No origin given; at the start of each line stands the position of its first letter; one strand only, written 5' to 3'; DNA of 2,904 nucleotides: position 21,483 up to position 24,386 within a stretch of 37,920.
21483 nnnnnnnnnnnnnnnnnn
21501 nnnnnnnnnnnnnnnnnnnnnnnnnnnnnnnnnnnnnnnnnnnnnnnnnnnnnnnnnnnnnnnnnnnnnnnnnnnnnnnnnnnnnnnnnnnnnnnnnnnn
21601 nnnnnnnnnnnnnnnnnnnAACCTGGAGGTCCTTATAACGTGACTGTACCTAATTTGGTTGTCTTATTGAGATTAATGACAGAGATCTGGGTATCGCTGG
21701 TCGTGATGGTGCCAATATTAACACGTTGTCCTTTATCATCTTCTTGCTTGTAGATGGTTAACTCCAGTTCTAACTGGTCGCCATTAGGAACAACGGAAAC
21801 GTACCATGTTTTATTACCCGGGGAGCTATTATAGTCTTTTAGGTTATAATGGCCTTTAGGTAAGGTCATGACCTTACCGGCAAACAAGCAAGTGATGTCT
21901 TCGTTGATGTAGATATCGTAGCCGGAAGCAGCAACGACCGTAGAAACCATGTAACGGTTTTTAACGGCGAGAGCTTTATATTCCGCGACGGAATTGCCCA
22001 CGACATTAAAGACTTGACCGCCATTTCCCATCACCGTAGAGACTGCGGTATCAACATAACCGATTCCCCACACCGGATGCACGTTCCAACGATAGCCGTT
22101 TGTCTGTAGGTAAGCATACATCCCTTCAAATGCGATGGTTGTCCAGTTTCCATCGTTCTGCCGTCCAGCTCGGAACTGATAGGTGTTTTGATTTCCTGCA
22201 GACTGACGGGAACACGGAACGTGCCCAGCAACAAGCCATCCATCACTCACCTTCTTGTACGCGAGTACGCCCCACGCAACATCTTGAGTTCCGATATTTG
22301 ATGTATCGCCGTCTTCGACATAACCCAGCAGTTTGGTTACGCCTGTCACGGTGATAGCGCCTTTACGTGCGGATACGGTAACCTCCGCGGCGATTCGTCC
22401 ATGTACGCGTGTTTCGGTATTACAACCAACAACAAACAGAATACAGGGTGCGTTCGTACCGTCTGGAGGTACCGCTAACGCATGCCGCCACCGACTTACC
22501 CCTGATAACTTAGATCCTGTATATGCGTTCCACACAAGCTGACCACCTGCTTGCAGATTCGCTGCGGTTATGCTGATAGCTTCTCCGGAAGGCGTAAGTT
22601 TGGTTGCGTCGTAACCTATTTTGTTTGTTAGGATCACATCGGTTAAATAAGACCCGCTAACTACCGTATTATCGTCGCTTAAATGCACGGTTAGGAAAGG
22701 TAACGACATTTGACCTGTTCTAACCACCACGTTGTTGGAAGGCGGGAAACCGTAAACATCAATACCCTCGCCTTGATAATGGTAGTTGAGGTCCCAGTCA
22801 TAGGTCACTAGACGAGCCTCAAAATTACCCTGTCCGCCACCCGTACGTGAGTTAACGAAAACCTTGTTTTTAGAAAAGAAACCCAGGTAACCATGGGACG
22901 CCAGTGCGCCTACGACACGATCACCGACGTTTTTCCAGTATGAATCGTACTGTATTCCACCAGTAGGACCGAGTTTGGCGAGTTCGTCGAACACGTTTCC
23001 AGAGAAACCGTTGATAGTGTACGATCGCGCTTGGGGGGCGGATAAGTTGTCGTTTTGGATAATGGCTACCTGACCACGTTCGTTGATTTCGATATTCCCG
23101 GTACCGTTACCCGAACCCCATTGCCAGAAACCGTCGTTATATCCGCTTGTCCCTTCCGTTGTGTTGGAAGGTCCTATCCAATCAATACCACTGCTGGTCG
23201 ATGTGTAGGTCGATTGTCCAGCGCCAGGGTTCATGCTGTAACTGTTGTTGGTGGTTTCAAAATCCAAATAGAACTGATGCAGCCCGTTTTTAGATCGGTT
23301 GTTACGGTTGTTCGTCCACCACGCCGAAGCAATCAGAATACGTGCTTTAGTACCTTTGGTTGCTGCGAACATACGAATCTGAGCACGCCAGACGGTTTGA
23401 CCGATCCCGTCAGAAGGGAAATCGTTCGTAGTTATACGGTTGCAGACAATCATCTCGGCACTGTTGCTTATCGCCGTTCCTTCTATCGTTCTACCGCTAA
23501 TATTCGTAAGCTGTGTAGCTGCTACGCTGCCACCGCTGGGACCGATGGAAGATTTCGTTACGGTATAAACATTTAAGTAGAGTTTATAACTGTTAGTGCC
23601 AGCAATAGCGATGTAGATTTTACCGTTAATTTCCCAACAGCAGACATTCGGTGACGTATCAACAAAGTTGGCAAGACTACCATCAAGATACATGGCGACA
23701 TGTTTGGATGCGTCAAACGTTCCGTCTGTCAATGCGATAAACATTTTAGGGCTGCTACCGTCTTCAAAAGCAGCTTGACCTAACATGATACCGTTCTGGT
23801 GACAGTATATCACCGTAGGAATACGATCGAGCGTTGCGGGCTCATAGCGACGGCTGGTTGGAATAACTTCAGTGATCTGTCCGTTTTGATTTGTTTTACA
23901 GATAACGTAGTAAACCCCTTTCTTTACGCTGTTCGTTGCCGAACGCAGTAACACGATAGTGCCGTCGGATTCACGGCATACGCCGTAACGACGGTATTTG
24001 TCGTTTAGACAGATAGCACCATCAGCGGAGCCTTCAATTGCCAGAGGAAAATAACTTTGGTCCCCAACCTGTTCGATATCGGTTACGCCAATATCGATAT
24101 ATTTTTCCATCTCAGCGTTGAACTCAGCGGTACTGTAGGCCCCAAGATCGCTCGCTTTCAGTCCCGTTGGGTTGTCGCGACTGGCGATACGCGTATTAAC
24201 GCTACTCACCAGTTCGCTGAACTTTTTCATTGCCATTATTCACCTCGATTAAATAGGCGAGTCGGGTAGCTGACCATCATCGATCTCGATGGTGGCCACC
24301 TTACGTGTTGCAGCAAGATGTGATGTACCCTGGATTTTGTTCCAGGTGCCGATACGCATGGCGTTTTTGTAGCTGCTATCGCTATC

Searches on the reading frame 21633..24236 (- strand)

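Call 11: search_protein_families(library=phrogs, proteins=[window:21633-24236:-], max_evalue=0.01)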
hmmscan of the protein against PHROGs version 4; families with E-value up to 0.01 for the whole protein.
window:21633-24236:- (867 aa): 3 families
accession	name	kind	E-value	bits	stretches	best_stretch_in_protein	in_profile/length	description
phrog_3573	-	unknown function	4.4e-79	267.7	1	25-864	98-971/1001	-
phrog_7449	-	unknown function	2.4e-27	96.2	2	51-329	538-836/1714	-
phrog_26864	-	unknown function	0.0034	17.9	1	765-865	72-169/195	-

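Call 12: search_protein_families(library=pfam, proteins=[window:21633-24236:-], max_evalue=0.01)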
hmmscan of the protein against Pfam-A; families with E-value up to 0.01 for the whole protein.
window:21633-24236:- (867 aa): 0 families
